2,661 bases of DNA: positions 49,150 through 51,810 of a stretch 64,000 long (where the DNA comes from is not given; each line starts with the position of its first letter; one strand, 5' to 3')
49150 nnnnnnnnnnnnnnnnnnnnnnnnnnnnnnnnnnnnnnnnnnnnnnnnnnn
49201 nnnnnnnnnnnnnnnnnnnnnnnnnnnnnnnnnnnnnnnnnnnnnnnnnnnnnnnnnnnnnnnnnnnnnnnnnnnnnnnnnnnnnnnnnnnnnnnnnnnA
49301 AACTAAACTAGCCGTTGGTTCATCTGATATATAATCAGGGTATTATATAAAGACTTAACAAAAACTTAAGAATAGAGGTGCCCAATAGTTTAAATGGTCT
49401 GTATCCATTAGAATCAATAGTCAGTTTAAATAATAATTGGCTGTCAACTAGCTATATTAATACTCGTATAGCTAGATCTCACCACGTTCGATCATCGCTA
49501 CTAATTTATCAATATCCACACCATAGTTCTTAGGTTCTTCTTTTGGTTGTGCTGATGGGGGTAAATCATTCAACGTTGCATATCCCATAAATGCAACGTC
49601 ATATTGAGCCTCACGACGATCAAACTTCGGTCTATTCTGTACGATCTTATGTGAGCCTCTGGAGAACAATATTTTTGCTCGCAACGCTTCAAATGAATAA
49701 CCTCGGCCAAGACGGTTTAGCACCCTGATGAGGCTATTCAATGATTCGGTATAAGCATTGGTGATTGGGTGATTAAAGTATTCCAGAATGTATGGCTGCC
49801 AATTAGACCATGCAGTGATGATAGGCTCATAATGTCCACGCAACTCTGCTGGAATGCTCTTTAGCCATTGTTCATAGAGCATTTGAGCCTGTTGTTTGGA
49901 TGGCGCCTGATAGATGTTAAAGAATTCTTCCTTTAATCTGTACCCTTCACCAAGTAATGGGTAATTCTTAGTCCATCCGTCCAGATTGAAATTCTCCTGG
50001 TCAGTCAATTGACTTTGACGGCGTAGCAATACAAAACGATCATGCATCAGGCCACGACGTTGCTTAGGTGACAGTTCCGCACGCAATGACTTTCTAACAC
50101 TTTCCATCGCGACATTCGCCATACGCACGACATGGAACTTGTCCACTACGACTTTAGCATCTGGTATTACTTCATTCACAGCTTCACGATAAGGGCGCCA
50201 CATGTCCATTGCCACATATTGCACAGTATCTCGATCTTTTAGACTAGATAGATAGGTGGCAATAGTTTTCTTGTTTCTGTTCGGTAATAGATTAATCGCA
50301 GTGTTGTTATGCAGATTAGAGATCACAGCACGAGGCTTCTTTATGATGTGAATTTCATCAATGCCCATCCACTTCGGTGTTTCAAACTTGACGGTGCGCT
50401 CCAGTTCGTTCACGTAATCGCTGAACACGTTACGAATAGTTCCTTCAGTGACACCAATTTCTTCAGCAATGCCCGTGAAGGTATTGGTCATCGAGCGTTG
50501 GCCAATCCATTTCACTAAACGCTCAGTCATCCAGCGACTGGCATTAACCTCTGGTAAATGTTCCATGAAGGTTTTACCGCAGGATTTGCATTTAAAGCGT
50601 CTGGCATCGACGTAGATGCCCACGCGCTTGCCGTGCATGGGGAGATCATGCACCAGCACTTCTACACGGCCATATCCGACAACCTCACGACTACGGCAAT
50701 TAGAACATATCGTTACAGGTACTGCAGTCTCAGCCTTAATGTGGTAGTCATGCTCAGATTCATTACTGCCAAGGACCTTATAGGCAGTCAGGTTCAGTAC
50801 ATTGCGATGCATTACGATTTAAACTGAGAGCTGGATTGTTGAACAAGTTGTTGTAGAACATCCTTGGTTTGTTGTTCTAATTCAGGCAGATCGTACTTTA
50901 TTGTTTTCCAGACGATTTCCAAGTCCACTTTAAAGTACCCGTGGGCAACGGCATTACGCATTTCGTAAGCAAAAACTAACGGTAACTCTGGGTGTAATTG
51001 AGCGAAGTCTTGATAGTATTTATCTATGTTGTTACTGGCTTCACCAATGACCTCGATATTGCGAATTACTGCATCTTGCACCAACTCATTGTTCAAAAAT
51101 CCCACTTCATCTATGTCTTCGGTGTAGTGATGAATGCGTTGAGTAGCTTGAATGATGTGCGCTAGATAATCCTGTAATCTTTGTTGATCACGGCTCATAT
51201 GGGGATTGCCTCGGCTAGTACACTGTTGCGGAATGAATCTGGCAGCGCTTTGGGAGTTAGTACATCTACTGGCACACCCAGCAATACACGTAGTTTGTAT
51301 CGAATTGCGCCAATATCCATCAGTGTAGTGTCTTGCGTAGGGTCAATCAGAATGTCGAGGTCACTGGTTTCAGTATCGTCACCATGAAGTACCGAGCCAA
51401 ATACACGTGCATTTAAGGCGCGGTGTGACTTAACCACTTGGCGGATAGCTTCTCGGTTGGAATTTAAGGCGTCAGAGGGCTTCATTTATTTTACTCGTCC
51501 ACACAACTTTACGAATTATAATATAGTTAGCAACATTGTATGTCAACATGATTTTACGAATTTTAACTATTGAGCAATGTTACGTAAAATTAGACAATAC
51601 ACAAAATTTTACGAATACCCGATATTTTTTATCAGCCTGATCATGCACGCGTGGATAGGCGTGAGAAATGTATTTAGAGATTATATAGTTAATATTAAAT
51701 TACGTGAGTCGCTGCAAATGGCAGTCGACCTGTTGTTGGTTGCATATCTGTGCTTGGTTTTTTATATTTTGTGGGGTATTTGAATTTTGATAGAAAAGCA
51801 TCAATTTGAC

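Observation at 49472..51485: MNT-HEPN toxin-antitoxin translationally coupled to the ISL3 transposase: a possible TA-gated transposon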

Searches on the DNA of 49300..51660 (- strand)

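Call 8: search_dna_similar(query=window:49300-51660:-, collection=plasmids, mode=near, max_rows=30)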
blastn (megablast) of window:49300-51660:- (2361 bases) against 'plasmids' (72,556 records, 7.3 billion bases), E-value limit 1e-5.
No match.
